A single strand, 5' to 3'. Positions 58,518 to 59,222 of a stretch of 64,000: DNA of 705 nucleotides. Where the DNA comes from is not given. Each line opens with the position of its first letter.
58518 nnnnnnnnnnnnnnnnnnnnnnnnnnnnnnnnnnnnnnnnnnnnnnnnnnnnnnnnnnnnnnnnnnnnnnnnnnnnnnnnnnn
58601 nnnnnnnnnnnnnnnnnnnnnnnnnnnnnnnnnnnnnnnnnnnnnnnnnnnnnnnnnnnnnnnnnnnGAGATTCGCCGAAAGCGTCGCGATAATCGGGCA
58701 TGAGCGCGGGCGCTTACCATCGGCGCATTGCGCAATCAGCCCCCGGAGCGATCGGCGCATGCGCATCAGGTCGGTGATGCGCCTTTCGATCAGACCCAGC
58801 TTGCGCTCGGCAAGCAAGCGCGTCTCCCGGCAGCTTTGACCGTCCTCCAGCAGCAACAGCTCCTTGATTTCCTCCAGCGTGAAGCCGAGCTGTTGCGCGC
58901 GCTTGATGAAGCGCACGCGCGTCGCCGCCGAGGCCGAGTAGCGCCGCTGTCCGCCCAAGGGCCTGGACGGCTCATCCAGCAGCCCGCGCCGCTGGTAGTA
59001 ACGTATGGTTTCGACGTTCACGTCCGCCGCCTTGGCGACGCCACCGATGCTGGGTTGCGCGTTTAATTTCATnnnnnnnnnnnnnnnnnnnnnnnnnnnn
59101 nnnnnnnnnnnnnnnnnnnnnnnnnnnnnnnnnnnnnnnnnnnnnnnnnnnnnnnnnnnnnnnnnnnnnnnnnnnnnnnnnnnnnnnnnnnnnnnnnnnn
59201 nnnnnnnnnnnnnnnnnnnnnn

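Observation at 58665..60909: Canonical MerR plus mer operator driving a reductase-less, transporter-centred cargo (GDCCVxC miniprotein, CSC permease, CxxC thioredoxin-fold protein)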

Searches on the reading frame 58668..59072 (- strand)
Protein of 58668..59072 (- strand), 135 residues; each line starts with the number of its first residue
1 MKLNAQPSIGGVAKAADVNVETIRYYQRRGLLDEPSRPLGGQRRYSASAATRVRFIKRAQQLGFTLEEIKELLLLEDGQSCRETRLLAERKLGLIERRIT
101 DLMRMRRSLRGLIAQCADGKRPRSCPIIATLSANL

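Call 3: search_protein_families(library=ncbifam, proteins=[window:58668-59072:-], max_evalue=0.01)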
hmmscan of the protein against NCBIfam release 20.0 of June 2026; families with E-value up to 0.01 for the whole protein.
seq(135 aa): 18 families
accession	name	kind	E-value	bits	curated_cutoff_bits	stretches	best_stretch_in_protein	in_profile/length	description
TIGR02051.1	MerR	equivalog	1e-46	158.2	150.85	1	9-131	2-124/124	mercury resistance transcriptional regulator MerR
NF010315.0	PRK13752.1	subfamily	1.8e-41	141.6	261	1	8-132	9-133/144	mercury resistance transcriptional regulator MerR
NF007069.0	PRK09514.1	equivalog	1.2e-29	103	143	1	9-132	4-131/141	Zn(2+)-responsive transcriptional regulator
TIGR02043.1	ZntR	equivalog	3.5e-28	98.4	167.95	1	9-131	4-130/131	Zn(2+)-responsive transcriptional regulator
TIGR02044.1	CueR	equivalog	3e-26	92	147.4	1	9-131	3-126/127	Cu(I)-responsive transcriptional regulator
TIGR02047.1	CadR-PbrR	equivalog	1.9e-22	79.7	151.45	1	9-130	3-126/127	Cd(II)/Pb(II)-responsive transcriptional regulator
NF007590.0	PRK10227.1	equivalog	7.6e-16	58.4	244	1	9-133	3-128/135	Cu(I)-responsive transcriptional regulator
TIGR01950.1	SoxR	equivalog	2.5e-15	56.5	116.9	1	8-114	3-111/142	redox-sensitive transcriptional activator SoxR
NF047375.1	HeatShock_HspR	equivalog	1.7e-10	40.8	105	1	9-79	6-76/92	heat shock protein transcriptional repressor HspR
NF041849.1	trans_regNmlR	equivalog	5.6e-09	36.1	175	1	11-108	5-104/117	stress response transcriptional regulator NmlR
TIGR02054.1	MerD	equivalog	1.8e-08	34.9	103.65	1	9-118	6-115/120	mercuric resistance transcriptional repressor MerD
NF053782.1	ChlnTransRegdde3219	equivalog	3.2e-08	33.4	450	1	1-80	1-80/278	choline utilization transcriptional activator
NF050798.1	TF_FtsR_Actino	equivalog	9.6e-08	32.4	150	1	17-77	16-76/223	transcriptional regulator FtsR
NF011617.0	PRK15043.1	equivalog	1.3e-07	31.2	417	1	8-86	5-83/243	HTH-type transcriptional regulator MlrA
NF047377.1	heat_HspR_dupli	exception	1.5e-06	27.8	300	1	13-103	12-100/214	heat shock protein transcriptional repressor HspR, fused homodimer type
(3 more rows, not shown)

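Call 4: search_protein_families(library=pfam, proteins=[window:58668-59072:-], max_evalue=0.01)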
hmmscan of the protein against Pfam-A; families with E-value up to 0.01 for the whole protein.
seq(135 aa): 3 families
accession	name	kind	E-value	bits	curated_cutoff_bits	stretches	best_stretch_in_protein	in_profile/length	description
PF13411.12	MerR_1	-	9.5e-18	64.5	21.6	1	8-73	2-66/69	MerR HTH family regulatory protein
PF09278.17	MerR-DNA-bind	-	1.6e-17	64.3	25.4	1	51-112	2-65/65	MerR, DNA binding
PF00376.29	MerR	-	9.1e-12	45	28.2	1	8-45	1-38/38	MerR family regulatory protein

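Call 16: search_dna_similar(query=window:58668-59072:-, collection=plasmids, mode=protein, max_rows=25, rows=best)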
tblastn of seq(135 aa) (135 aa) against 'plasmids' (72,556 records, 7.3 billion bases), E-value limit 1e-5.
The search stops at 5000 records and this limit was reached: more records match than are counted here, and every count below describes the 5000 best-scoring records only.
Records with a match: at least 5000; places in all: 6441; records where one place covers at least 80% of the query: 4969.
Best place of each record, by identity: 60-80% 6; <60% 4994.
By first word of the organism name: Klebsiella 1449; Escherichia 836; Salmonella 497; Enterobacter 446; Citrobacter 245; Pseudomonas 196; Acinetobacter 116; Phaeobacter 81; Burkholderia 63; Pseudosulfitobacter 63; and 182 more.
By predicted mobility (MOB-suite, as given by PLSDB): conjugative 3127; non-mobilizable 1030; mobilizable 843.
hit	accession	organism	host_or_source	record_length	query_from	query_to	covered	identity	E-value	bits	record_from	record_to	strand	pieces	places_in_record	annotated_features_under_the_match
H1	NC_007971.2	Cupriavidus metallidurans CH34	-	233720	3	132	96%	58.5%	7e-37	139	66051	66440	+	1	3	none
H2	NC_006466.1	Cupriavidus metallidurans CH34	-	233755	3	132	96%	58.5%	7e-37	139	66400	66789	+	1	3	none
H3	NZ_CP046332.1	Cupriavidus metallidurans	sedimentation pond in a zinc factory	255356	3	132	96%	58.5%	7e-37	139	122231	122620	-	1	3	none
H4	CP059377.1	Ralstonia solanacearum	cell clture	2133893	3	131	96%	58.9%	5e-34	131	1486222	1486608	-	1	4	merR: Hg(II)-responsive transcriptional regulator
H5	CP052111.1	Ralstonia solanacearum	tomato,cell culture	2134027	3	131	96%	58.9%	5e-34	131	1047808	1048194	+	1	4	merR: Hg(II)-responsive transcriptional regulator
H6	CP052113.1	Ralstonia solanacearum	tomato,cell culture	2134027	3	131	96%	58.9%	5e-34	131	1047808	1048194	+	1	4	merR: Hg(II)-responsive transcriptional regulator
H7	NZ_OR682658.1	Pseudomonas aeruginosa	-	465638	3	134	98%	56.1%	3e-35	135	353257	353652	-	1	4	merR: Hg(II)-responsive transcriptional regulator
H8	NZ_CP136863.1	Methylocapsa polymorpha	Shagnum peat sample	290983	8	134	94%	58.3%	2e-31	124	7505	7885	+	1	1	MerR family transcriptional regulator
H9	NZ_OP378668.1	Pseudomonas aeruginosa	-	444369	3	131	96%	55.0%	1e-32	127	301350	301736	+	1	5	merR: Hg(II)-responsive transcriptional regulator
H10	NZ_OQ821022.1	Escherichia coli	-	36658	8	131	92%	57.3%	2e-32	127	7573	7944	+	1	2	merR: Hg(II)-responsive transcriptional regulator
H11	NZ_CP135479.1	Enterobacter cloacae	Homo sapiens,bacterial culture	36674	8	131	92%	57.3%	1e-32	127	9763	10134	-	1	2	merR: Hg(II)-responsive transcriptional regulator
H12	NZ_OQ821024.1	Enterobacter cloacae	-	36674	8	131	92%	57.3%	2e-32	127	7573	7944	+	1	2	merR: Hg(II)-responsive transcriptional regulator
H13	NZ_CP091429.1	Escherichia coli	hospital wastewater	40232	8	131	92%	57.3%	2e-32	127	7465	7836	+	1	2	merR: Hg(II)-responsive transcriptional regulator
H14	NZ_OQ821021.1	Escherichia coli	-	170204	8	131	92%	57.3%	1e-32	127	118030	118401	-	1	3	merR: Hg(II)-responsive transcriptional regulator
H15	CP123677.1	Salmonella enterica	animal-swine-market swine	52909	8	131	92%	57.3%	1e-32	127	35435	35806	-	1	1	merR: Hg(II)-responsive transcriptional regulator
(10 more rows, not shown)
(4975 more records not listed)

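Call 17: get_annotated_region(hit=H10, flank=5000)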
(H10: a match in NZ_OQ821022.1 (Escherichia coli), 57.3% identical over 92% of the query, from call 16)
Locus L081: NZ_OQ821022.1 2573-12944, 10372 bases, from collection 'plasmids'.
description: Escherichia coli strain 02B17CRGN002 plasmid p02B17002_C_KPC, complete sequence
organism: Escherichia coli (NCBI taxid 562)
taxonomy: Bacteria; Pseudomonadota; Gammaproteobacteria; Enterobacterales; Enterobacteriaceae; Escherichia; Escherichia coli
host: -; source: -; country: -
typing (MOB-suite, as given by PLSDB): mobilizable; replicon IncP; relaxase MOBP
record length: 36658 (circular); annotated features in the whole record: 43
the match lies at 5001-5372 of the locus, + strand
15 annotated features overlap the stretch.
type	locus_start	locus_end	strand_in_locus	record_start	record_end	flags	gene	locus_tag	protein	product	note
CDS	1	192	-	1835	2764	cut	-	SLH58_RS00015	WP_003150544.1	recombinase family protein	GO:0006310 - DNA recombination [Evidence IEA]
CDS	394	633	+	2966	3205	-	-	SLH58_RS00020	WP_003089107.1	ribbon-helix-helix domain-containing protein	-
CDS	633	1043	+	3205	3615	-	-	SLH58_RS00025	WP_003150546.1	putative toxin-antitoxin system toxin component, PIN family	-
CDS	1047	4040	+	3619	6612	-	-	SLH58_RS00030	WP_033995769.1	Tn3 family transposase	-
CDS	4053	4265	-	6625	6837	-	-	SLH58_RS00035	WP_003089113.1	GDCCVxC domain-containing (seleno)protein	-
CDS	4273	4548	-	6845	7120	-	merP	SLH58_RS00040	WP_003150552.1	mercury resistance system periplasmic binding protein MerP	-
CDS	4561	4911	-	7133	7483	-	-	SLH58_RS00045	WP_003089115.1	mercuric transporter MerT family protein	-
CDS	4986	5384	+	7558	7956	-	merR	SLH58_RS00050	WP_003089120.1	Hg(II)-responsive transcriptional regulator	-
CDS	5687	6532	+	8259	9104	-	-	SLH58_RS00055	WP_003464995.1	AraC family transcriptional regulator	GO:0006355 - regulation of DNA-templated transcription [Evidence IEA]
CDS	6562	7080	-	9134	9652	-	-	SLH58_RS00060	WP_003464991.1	DUF417 family protein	-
CDS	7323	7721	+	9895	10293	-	merR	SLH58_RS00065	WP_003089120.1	Hg(II)-responsive transcriptional regulator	-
CDS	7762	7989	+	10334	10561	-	-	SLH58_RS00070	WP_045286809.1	hypothetical protein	-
CDS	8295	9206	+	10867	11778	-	-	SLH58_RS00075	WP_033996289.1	DNA-binding protein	-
CDS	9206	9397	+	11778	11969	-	-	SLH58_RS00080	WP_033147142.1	hypothetical protein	-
CDS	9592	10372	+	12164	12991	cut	-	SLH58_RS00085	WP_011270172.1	3'-5' exonuclease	-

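Call 18: get_annotated_region(hit=H8, flank=5000)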
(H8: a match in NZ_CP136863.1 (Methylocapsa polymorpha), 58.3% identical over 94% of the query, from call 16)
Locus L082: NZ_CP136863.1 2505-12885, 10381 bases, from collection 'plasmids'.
description: Methylocapsa polymorpha strain RX1 plasmid pRX1, complete sequence
organism: Methylocapsa polymorpha (NCBI taxid 3080828)
taxonomy: Bacteria; Pseudomonadota; Alphaproteobacteria; Hyphomicrobiales; Beijerinckiaceae; Methylocapsa; Methylocapsa polymorpha
host: -; source: Shagnum peat sample; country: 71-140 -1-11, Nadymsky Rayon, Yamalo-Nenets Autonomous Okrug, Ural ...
typing (MOB-suite, as given by PLSDB): non-mobilizable
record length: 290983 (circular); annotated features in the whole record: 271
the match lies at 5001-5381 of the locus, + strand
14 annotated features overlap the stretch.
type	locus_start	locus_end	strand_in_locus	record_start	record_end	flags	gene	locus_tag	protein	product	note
CDS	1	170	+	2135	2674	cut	-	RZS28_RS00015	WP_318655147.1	hypothetical protein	-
CDS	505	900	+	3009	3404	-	-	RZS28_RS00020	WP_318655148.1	helix-turn-helix domain-containing protein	GO:0006270 - DNA replication initiation [Evidence IEA]; GO:0006275 - regulation of DNA replication [Evidence IEA]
CDS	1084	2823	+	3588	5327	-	-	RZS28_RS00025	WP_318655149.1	ParB/RepB/Spo0J family partition protein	GO:0007059 - chromosome segregation [Evidence IEA]; GO:0000910 - cytokinesis [Evidence IEA]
CDS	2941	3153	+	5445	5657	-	-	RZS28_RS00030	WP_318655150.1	hypothetical protein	-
CDS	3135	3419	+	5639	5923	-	-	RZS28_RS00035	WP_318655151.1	hypothetical protein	-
CDS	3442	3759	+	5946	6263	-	-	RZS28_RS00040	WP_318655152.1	hypothetical protein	-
CDS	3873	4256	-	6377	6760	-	-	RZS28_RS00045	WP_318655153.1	carboxymuconolactone decarboxylase family protein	-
CDS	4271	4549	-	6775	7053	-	merP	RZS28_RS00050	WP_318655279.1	mercury resistance system periplasmic binding protein MerP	-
CDS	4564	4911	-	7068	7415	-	-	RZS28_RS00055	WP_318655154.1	mercuric transporter MerT family protein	-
CDS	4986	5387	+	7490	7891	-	-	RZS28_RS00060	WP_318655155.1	MerR family transcriptional regulator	-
CDS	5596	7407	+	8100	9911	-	arsA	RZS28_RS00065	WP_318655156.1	arsenical pump-driving ATPase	GO:0071722 - detoxification of arsenic-containing substance [Evidence IEA]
CDS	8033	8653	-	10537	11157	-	-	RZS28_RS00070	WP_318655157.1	BPSL0067 family protein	-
CDS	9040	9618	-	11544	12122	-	-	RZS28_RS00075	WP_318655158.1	hypothetical protein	-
CDS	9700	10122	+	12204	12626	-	-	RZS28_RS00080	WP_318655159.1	hypothetical protein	-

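Call 19: get_annotated_region(hit=H1, flank=4000)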
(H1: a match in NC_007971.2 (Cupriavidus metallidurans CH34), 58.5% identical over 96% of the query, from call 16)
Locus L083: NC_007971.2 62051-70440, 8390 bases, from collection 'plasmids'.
description: Cupriavidus metallidurans CH34 plasmid pMOL30, complete sequence
organism: Cupriavidus metallidurans CH34 (NCBI taxid 266264)
taxonomy: Bacteria; Pseudomonadota; Betaproteobacteria; Burkholderiales; Burkholderiaceae; Cupriavidus; Cupriavidus metallidurans; Cupriavidus metallidurans CH34
host: -; source: -; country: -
typing (MOB-suite, as given by PLSDB): conjugative; replicon rep_cluster_332; relaxase MOBP,MOBP; mating-pair formation MPF_F
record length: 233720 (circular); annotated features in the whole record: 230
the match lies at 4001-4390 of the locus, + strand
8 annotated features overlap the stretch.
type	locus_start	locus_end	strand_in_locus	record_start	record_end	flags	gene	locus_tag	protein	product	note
CDS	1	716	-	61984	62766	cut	-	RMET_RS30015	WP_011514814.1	alpha/beta fold hydrolase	-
CDS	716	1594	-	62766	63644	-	-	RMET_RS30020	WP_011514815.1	fumarylacetoacetate hydrolase family protein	-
CDS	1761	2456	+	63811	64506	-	-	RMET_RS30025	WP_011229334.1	FCD domain-containing protein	-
CDS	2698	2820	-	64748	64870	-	-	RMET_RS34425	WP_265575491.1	hypothetical protein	-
CDS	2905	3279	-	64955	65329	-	-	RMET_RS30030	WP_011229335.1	carboxymuconolactone decarboxylase family protein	-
CDS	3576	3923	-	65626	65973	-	-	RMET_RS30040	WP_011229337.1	mercuric transporter MerT family protein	-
CDS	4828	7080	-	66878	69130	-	-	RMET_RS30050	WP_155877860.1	c-type cytochrome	-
CDS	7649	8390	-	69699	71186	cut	-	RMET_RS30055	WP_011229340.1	tyrosine-type recombinase/integrase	GO:0015074 - DNA integration [Evidence IEA]; GO:0006310 - DNA recombination [Evidence IEA]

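Call 20: get_annotated_region(hit=H15, flank=5000)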
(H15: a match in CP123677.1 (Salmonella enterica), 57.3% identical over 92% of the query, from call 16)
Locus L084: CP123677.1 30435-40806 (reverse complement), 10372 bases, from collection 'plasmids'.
description: Salmonella enterica subsp. enterica serovar 4,[5],12:i:- strain FSIS11922684 plasmid pFSIS11922684-1
organism: Salmonella enterica (NCBI taxid 440524)
taxonomy: Bacteria; Pseudomonadota; Gammaproteobacteria; Enterobacterales; Enterobacteriaceae; Salmonella; Salmonella enterica
host: -; source: animal-swine-market swine; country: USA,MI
typing (MOB-suite, as given by PLSDB): non-mobilizable; replicon IncFIB
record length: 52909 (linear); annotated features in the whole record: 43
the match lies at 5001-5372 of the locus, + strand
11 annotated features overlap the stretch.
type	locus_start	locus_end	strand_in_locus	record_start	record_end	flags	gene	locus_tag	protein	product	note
CDS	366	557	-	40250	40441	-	-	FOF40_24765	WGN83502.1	hypothetical protein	-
CDS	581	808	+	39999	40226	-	-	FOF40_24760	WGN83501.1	hypothetical protein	-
CDS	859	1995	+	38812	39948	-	-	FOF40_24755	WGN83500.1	DUF3883 domain-containing protein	-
CDS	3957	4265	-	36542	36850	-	-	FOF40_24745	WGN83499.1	GDCCVxC domain-containing (seleno)protein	-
CDS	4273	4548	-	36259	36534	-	merP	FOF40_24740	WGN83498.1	mercury resistance system periplasmic binding protein MerP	-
CDS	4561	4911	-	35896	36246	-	-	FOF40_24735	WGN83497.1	mercuric transporter MerT family protein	-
CDS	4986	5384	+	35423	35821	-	merR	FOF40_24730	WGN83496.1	Hg(II)-responsive transcriptional regulator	-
CDS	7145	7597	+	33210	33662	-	-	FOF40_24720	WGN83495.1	hypothetical protein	-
CDS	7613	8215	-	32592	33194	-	-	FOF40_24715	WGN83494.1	hypothetical protein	-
CDS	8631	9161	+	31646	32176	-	-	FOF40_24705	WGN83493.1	hypothetical protein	-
CDS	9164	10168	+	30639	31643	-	-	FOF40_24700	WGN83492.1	tyrosine-type recombinase/integrase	-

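Call 21: get_annotated_region(hit=H7, flank=6000)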
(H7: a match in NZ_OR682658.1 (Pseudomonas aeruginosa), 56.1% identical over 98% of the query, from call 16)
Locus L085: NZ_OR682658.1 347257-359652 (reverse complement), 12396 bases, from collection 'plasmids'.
description: Pseudomonas aeruginosa strain O82J1 plasmid pN-O82J1, complete sequence
organism: Pseudomonas aeruginosa (NCBI taxid 287)
taxonomy: Bacteria; Pseudomonadota; Gammaproteobacteria; Pseudomonadales; Pseudomonadaceae; Pseudomonas; Pseudomonas aeruginosa
host: -; source: -; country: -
typing (MOB-suite, as given by PLSDB): non-mobilizable; replicon rep_cluster_1115; mating-pair formation MPF_I
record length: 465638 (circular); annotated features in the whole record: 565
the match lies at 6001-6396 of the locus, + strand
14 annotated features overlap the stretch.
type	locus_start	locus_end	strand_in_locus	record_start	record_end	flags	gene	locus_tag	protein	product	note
CDS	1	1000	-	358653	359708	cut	-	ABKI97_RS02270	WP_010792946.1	site-specific integrase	GO:0015074 - DNA integration [Evidence IEA]; GO:0006310 - DNA recombination [Evidence IEA]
CDS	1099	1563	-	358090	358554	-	-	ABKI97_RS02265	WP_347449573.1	hypothetical protein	-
CDS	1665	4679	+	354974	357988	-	-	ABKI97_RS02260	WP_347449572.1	Tn3 family transposase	-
CDS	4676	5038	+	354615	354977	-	tnpC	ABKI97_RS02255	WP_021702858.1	Tn3 family transposase post-transcriptional regulator TnpC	-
CDS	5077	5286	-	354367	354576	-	-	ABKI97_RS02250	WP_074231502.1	GDCCVxC domain-containing (seleno)protein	-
CDS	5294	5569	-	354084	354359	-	merP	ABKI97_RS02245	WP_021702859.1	mercury resistance system periplasmic binding protein MerP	-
CDS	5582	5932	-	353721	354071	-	-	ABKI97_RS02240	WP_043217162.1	mercuric transporter MerT family protein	-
CDS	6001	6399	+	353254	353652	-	merR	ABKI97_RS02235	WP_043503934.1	Hg(II)-responsive transcriptional regulator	GO:0006355 - regulation of DNA-templated transcription [Evidence IEA]; GO:0046689 - response to mercury ion [Evidence ...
CDS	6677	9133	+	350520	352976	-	-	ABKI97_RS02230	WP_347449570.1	heavy metal translocating P-type ATPase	GO:0006812 - monoatomic cation transport [Evidence IEA]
CDS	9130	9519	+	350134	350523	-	-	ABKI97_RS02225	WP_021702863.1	MerR family DNA-binding protein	-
CDS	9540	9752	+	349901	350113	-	-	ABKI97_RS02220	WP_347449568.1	DUF2933 domain-containing protein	-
CDS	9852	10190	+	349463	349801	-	-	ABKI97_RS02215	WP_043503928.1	hypothetical protein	-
CDS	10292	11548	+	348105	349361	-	-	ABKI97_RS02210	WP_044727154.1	TolC family protein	GO:0055085 - transmembrane transport [Evidence IEA]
CDS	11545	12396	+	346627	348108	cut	-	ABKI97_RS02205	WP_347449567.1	efflux RND transporter periplasmic adaptor subunit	GO:0006810 - transport [Evidence IEA]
